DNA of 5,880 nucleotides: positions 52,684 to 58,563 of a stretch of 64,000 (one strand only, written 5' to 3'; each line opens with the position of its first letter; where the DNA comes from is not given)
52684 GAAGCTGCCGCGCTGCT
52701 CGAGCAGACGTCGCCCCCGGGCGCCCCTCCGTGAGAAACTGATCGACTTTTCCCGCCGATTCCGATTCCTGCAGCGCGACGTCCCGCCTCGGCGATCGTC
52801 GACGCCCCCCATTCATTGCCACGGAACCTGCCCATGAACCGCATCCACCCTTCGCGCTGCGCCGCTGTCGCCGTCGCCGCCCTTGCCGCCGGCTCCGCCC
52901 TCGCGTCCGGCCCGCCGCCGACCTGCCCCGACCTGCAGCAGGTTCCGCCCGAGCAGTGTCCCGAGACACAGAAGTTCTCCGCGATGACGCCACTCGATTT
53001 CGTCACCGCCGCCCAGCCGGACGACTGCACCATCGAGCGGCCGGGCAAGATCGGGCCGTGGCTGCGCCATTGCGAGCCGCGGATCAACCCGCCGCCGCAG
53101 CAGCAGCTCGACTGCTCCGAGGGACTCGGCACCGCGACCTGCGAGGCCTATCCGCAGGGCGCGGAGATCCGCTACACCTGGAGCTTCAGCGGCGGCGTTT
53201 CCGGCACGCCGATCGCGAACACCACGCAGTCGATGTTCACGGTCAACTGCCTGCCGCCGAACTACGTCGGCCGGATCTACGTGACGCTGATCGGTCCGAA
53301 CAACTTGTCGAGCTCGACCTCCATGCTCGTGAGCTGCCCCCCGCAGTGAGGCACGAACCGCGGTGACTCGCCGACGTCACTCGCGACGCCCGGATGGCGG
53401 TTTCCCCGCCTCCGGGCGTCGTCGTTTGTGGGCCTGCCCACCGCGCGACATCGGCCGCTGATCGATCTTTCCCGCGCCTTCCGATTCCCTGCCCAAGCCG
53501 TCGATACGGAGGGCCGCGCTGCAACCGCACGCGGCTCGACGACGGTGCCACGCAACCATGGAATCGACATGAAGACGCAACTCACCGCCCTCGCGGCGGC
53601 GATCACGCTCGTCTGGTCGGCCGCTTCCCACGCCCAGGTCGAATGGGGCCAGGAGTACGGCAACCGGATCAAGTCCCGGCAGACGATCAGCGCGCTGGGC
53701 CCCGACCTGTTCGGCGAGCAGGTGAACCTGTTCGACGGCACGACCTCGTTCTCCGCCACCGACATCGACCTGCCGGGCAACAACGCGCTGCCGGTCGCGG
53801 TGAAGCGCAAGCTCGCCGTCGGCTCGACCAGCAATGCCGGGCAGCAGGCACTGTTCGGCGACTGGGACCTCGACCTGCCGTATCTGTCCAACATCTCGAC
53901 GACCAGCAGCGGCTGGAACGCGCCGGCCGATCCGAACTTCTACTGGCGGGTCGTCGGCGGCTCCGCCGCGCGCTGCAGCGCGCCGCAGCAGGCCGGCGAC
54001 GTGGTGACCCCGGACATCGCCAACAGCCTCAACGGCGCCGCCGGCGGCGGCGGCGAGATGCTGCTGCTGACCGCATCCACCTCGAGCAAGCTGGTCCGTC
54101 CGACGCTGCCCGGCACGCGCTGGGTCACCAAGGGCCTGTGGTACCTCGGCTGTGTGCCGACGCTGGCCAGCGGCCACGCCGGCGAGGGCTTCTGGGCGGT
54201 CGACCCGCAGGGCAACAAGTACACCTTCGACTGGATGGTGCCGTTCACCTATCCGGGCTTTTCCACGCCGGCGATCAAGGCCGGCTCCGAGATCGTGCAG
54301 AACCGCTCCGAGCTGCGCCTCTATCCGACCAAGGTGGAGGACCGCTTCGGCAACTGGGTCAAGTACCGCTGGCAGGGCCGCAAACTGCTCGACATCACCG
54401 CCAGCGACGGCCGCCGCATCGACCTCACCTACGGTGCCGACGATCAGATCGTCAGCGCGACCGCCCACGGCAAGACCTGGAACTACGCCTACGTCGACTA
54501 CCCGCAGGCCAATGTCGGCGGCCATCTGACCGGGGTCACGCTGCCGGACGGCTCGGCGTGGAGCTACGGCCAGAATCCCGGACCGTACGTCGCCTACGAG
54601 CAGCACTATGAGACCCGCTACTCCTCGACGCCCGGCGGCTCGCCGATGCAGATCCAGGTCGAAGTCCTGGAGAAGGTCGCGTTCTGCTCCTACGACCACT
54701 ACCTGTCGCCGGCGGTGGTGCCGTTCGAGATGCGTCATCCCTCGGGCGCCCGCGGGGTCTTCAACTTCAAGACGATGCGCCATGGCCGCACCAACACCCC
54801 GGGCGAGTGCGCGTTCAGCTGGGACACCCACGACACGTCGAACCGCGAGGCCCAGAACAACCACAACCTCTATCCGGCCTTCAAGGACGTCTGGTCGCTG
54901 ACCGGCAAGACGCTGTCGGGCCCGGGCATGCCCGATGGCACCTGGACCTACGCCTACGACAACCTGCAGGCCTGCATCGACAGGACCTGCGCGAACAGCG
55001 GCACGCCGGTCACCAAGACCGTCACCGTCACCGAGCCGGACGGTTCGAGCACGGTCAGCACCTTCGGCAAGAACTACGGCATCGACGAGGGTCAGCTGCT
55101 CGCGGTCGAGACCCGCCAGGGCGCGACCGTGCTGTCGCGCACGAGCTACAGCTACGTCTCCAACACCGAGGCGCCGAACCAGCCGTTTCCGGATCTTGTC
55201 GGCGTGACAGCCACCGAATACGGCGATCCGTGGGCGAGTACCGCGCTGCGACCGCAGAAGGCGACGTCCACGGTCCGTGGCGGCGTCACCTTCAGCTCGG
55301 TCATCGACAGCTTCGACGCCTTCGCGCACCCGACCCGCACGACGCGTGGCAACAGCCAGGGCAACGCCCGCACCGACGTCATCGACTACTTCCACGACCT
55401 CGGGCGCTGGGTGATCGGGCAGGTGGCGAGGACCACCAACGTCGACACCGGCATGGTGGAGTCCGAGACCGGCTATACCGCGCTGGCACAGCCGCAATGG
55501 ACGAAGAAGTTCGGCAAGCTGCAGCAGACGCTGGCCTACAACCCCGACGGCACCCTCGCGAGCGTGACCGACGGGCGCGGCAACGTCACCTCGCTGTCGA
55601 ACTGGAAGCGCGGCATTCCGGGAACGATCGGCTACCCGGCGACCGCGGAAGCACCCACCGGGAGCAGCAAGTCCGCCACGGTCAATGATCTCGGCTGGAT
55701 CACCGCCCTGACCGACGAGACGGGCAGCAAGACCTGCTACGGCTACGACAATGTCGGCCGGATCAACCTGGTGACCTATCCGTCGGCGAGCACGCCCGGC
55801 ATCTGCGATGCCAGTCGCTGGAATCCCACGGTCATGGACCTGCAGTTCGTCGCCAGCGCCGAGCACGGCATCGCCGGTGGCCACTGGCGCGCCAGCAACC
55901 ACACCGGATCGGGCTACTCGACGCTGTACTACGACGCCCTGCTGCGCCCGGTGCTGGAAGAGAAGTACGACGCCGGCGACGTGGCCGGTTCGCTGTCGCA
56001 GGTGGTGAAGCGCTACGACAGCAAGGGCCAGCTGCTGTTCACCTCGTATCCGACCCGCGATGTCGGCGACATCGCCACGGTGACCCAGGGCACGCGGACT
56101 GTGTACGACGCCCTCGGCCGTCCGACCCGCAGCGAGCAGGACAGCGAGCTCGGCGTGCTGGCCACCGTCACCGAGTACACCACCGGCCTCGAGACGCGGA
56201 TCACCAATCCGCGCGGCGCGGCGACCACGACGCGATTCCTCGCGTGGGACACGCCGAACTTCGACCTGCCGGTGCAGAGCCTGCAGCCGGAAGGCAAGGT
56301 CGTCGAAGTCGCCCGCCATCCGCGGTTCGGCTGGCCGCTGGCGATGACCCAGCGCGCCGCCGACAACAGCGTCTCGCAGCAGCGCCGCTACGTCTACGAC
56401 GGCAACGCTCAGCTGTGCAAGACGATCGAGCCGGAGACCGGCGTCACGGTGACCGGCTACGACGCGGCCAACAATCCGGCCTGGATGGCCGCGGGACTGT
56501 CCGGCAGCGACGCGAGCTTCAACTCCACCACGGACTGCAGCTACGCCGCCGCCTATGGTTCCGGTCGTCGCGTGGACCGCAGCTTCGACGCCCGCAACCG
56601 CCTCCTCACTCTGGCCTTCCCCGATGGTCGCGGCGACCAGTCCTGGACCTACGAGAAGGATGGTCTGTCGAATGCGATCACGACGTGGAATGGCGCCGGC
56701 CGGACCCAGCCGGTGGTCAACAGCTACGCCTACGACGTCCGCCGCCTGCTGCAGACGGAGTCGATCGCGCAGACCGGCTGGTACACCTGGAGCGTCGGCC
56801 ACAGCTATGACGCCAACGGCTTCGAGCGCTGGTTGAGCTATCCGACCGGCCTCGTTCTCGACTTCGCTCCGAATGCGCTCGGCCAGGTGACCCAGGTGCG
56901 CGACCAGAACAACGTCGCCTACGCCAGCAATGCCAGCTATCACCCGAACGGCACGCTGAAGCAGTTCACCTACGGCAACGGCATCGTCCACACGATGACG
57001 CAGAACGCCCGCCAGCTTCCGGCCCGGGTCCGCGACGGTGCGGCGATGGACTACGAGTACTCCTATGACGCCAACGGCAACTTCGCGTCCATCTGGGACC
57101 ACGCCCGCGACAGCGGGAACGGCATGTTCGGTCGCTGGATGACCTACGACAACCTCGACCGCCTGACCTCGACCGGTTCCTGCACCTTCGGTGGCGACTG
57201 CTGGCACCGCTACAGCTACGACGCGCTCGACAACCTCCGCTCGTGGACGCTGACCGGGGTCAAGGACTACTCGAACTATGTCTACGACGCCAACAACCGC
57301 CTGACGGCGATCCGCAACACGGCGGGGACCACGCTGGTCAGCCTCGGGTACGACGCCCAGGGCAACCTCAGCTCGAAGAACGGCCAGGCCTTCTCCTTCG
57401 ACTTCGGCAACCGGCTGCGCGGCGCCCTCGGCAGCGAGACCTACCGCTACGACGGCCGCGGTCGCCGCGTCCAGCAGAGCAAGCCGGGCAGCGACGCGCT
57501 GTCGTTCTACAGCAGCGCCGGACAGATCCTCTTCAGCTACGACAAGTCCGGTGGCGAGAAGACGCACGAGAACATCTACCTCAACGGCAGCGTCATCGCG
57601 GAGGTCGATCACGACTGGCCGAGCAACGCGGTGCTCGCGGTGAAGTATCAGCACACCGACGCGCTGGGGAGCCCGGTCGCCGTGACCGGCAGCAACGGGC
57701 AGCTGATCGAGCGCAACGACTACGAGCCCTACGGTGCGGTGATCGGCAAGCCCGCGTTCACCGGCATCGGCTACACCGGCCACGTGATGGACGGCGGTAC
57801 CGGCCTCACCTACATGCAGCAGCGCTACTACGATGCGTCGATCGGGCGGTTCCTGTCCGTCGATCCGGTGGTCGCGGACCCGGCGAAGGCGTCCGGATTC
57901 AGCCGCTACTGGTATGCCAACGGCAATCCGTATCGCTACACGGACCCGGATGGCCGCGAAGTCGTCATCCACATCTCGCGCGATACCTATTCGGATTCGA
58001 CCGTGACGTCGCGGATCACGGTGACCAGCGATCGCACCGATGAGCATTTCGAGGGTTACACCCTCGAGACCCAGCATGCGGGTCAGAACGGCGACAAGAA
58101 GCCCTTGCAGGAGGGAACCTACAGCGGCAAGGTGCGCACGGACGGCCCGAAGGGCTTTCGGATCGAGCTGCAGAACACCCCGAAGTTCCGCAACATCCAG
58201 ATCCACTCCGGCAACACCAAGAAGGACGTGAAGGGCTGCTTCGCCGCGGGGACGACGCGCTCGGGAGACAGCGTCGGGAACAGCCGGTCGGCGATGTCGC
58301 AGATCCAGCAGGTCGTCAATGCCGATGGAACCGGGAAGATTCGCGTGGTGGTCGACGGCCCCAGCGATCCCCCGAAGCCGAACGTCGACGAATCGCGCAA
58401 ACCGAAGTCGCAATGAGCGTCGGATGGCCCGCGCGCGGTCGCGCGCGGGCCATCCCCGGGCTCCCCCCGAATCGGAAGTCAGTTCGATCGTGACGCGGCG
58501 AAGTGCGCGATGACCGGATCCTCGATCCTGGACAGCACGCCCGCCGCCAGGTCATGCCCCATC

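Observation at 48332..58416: ECF sigma / Ser-Thr kinase pair followed by secreted-protein and RHS-toxin genes that share a conserved upstream motif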

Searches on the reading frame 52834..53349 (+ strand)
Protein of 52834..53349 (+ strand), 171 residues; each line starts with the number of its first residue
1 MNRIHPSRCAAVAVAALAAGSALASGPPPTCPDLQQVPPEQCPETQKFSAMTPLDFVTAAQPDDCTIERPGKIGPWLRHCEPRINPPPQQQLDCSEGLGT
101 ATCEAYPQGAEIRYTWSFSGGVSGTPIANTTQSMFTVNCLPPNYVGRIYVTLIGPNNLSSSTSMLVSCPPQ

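Call 6: search_protein_families(library=pfam, proteins=[window:52834-53349:+], max_evalue=0.01)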
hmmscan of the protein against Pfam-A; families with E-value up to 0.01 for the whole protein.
window:52834-53349:+ (171 aa): 0 families

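Call 33: find_homologous_proteins(query=window:52834-53346:+, max_evalue=0.001)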
Query window:52834-53346:+ (171 aa): 4 proteins with E <= 0.001 among 435 candidates.
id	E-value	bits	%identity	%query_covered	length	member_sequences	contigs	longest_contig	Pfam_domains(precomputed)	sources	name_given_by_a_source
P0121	3.8e-112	390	100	100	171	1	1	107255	-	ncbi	-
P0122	1.7e-86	306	74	100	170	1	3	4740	-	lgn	-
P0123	5.2e-65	236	64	99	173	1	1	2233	-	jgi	jgi:hypothetical protein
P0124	1.4e-63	232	57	92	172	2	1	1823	-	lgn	-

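Call 34: find_encoding_contigs(protein=P0121, flank=10000, max_places=4)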
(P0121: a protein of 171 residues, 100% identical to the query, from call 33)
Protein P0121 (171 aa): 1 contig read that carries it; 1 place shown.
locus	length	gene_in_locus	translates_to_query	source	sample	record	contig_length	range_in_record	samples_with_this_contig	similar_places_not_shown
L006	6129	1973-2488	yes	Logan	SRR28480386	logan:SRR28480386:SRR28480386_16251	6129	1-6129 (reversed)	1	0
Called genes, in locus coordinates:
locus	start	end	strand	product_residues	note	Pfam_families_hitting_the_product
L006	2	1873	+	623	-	?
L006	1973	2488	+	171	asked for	-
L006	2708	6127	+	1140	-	?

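Call 35: find_encoding_contigs(protein=P0122, flank=10000, max_places=6)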
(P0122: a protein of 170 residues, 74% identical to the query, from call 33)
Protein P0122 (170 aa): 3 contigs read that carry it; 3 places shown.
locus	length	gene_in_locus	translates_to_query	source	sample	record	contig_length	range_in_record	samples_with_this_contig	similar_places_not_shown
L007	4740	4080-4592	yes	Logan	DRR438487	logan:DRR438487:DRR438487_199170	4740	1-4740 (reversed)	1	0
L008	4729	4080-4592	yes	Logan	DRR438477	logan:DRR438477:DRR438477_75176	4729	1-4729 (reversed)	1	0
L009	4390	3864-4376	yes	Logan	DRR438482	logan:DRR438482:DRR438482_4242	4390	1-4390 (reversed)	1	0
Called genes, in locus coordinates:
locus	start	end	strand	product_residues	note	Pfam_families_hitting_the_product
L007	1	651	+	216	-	?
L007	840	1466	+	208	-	PF07638:Sigma70_ECF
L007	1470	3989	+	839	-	PF00069:Pkinase, PF07714:PK_Tyr_Ser-Thr, PF03109:ABC1 (weak), PF13424:TPR_12 (weak)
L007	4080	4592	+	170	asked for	-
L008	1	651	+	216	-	?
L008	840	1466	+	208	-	PF07638:Sigma70_ECF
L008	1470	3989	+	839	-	PF00069:Pkinase, PF07714:PK_Tyr_Ser-Thr, PF03109:ABC1 (weak), PF13424:TPR_12 (weak)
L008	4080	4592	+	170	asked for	-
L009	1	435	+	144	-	?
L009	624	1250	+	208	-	PF07638:Sigma70_ECF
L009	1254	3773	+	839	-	PF00069:Pkinase, PF07714:PK_Tyr_Ser-Thr, PF03109:ABC1 (weak), PF13424:TPR_12 (weak)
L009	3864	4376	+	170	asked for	-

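Call 36: find_encoding_contigs(protein=P0123, flank=10000, max_places=6)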
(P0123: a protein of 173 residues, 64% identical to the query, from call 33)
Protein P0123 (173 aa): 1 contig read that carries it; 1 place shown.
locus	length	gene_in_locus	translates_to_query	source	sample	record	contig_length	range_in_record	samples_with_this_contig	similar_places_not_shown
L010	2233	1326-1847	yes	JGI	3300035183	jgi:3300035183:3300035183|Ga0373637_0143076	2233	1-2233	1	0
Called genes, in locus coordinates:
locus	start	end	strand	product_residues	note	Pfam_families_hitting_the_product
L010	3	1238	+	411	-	?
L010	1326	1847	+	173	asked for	-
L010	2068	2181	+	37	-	-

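Call 37: find_encoding_contigs(protein=P0124, flank=10000, max_places=6)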
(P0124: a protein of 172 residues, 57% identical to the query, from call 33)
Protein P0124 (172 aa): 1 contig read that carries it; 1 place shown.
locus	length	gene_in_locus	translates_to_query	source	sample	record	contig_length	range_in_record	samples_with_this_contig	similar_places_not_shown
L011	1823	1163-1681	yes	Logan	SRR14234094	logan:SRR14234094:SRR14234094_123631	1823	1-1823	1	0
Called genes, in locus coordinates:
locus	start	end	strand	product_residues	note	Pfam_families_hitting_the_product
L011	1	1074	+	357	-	?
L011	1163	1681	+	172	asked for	-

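Call 66: search_protein_families(library=ncbifam, proteins=[window:52834-53349:+], max_evalue=0.001)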
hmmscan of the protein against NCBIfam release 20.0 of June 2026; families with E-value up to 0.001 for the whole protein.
window:52834-53349:+ (171 aa): 0 families

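Call 77: predict_structure(alignment_id=A2)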
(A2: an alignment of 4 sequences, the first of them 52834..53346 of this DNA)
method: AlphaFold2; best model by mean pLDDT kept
length: 171 residues; sequences in the alignment: 4
mean_pLDDT: 43.3   pTM: 0.33
mean pLDDT of the five models: 43.3, 34.9, 31.7, 31.3, 29.9
residues with pLDDT >= 90: 0; 70-90: 0; 50-70: 56; < 50: 115
segments of 3 or more residues with pLDDT < 50: 1-88, 109-130, 154-158
pLDDT, mean of each block of 10 residues (from residue 1): 36 33 34 36 36 30 28 30 41 58 53 42 44 58 63 50 63 52
secondary structure, 60 per line:
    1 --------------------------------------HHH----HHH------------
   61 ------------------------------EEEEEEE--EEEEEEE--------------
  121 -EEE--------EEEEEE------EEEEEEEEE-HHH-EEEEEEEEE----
elements in order: E91-97 E100-106 E122-124 E133-138 E145-153 E159-167

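Call 78: search_protein_representatives(alignment_id=A2)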
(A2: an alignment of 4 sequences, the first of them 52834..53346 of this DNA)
Query: 4 sequences, 172 profile positions. Proteins with E-value up to 0.001 (for the whole library): 30; up to 1e-10: 3; up to 1e-30: 1. The best 30 are listed.
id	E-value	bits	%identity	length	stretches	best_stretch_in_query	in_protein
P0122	2.4e-93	326.7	-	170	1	1-172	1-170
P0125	1.8e-17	79.7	-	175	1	12-170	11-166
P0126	1.2e-13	67.3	-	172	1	5-171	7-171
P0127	2.5e-09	53.2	-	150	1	80-170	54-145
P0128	3.1e-08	49.6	-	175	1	80-170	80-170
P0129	8.1e-08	48.3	-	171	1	65-170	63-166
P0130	2.0e-07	47.0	-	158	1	12-170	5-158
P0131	2.0e-06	43.8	-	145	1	53-171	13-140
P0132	2.5e-06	43.4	-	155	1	79-170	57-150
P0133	4.2e-06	42.7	-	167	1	79-170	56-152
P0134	5.3e-06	42.4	-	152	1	80-171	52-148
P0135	7.9e-06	41.8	-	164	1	84-170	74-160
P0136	1.1e-05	41.4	-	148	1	78-170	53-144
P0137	1.9e-05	40.6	-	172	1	78-169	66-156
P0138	3.7e-05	39.6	-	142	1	75-169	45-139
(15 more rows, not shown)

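Call 85: predict_structure(alignment_id=A3)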
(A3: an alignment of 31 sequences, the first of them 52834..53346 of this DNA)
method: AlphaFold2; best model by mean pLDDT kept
length: 171 residues; sequences in the alignment: 31
mean_pLDDT: 87.8   pTM: 0.76
mean pLDDT of the five models: 87.8, 87.6, 87.3, 85.4, 80.7
residues with pLDDT >= 90: 111; 70-90: 32; 50-70: 26; < 50: 2
segments of 3 or more residues with pLDDT < 50: none
pLDDT, mean of each block of 10 residues (from residue 1): 55 60 64 81 94 89 86 90 96 97 98 98 98 98 97 98 97 78
secondary structure, 60 per line:
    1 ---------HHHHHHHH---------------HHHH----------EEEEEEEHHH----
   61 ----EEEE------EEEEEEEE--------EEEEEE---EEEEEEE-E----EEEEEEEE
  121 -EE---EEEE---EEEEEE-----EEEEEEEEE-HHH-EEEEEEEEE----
elements in order: H10-17 H33-36 E47-53 E65-68 E75-82 E91-96 E100-106 E113-120 E127-130 E134-139 E145-153 E159-167

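Call 89: fold_search(model_id=the predicted structure, library=pdb)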
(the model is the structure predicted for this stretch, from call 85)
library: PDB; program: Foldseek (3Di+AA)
matches with E <= 10: 1806; with E <= 0.001: 0
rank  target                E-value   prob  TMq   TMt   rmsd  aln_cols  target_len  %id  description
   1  7e1y_A                2.9e-03  1.00  0.28  0.11   5.8        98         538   14  Staphylothermus marinus amylopullulanase -SmApu (released 2022-02-09)
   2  2xyc                  3.1e-03  1.00  0.37  0.23  13.2       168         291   12  CRYSTAL STRUCTURE OF NCAM2 IGIV-FN3I (released 2011-02-23)
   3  4y89_A                3.5e-03  1.00  0.35  0.52   5.1       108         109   10  Crystal structure of the N-terminal domain of CEACAM7 (released 2015-09-02)
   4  9lbz_q                3.7e-03  1.00  0.32  0.29   5.7       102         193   17  unique-vertex of mature phage N4 (released 2025-04-16)
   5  5x83_C                4.3e-03  1.00  0.40  0.65   3.6        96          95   11  Structure of DCC FN456 domains (released 2017-09-06)
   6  9d7z_J                4.5e-03  1.00  0.33  0.32   5.5        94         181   16  Shigella flexneri bacteriophage Moo19 Icosahedral Reconstruction (released 2025-01-15)
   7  5dft_B                4.8e-03  1.00  0.32  0.54   4.7        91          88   18  Structure of the Eleventh Type III Domain from Human Fibronectin (released 2016-09-14)
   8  6ihb_R                5.3e-03  1.00  0.37  0.61   3.7        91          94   12  Adeno-Associated Virus 2 in complex with AAVR (released 2019-03-20)
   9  2qbw_A                5.3e-03  0.98  0.30  0.28  11.3       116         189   16  The crystal structure of PDZ-Fibronectin fusion protein (released 2008-04-22)
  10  4y89_C                6.0e-03  1.00  0.32  0.47   6.1       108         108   10  Crystal structure of the N-terminal domain of CEACAM7 (released 2015-09-02)
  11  2jll                  6.0e-03  1.00  0.37  0.19  16.8       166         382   11  Crystal structure of NCAM2 IgIV-FN3II (released 2009-11-17)
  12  8v2c_B                6.0e-03  0.97  0.34  0.30  15.9       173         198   12  Cryo-EM structure of mouse type II OSM receptor complex: model for assembly core region (released 2024-11-20)
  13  4tn9_A                6.3e-03  1.00  0.36  0.64   3.5        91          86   10  Crystal structure of Clostridium histolyticum ColG collagenase polycystic kidney disease-like domain at 1.4 Angstrom r (released 2015-03-11)
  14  1x5x_MODEL_1_A        6.3e-03  1.00  0.34  0.49   5.2        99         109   15  Solution structure of the fibronectin type-III domain of human fibronectin type III domain containing protein  (released 2005-11-17)
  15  3bfo_A                6.6e-03  1.00  0.29  0.50   5.5        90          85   16  Crystal structure of Ig-like C2-type 2 domain of the human Mucosa-associated lymphoid tissue lymphoma translocation pr (released 2007-12-11)
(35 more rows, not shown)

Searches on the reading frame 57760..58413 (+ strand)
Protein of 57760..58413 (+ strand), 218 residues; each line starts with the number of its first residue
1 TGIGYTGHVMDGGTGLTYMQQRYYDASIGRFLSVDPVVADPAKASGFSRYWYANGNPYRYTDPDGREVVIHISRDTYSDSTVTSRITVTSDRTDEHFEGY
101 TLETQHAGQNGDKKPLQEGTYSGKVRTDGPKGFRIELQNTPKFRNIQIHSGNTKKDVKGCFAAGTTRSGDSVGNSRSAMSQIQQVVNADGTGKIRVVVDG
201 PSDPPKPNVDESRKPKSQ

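Call 65: search_solved_structures(query=window:57760-58413:+, max_evalue=1, show_alignments=1)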
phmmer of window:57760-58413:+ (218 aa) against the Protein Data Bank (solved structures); distinct sequences matched with E-value up to 1: 21.
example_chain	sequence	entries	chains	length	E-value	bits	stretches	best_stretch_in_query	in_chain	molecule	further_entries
9c4k_Q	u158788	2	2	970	2.6e-05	27.6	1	4-80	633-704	Toxin subunit YenC2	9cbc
4igl_B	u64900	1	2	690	0.0004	23.8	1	4-65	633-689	YenC2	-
8fjp_A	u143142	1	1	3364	0.0007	22.9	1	4-69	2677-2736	salivary gland surface protein 1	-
7q97_A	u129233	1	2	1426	0.0014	22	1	4-65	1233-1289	Rhs family protein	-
8h8a_A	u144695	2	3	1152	0.0014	21.9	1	5-65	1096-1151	Putative Rhs-family protein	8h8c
6suf_F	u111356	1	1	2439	0.0026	21.1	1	3-67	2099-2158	TcdB2,TccC3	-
6h6e_F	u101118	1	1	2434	0.0029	20.9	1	3-67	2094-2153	TcdB2,TccC3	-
6suq_A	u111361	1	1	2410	0.004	20.5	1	3-66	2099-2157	TcdB2,TccC3,Genome polyprotein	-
6sup_A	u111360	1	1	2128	0.0041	20.4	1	3-68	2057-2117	TcdB2,TccC3,Cell division control protein 42 homolog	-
8h8b_A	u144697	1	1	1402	0.0043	20.4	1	5-65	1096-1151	Putative Rhs-family protein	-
5kis_B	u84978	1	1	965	0.009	19.3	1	4-67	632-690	RHS2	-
6h6g_A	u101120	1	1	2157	0.015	18.6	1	3-65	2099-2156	TcdB2,TccC3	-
4o9x_A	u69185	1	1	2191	0.016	18.5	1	3-65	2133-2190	TcdB2, TccC3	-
8qjc_A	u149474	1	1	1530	0.016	18.5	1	5-65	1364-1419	T6SS-associated Rhs core and toxin domain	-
8qjd_A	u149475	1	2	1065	0.018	18.3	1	5-65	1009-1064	Salmonella bongori Rhs core domain (residues 360-1420)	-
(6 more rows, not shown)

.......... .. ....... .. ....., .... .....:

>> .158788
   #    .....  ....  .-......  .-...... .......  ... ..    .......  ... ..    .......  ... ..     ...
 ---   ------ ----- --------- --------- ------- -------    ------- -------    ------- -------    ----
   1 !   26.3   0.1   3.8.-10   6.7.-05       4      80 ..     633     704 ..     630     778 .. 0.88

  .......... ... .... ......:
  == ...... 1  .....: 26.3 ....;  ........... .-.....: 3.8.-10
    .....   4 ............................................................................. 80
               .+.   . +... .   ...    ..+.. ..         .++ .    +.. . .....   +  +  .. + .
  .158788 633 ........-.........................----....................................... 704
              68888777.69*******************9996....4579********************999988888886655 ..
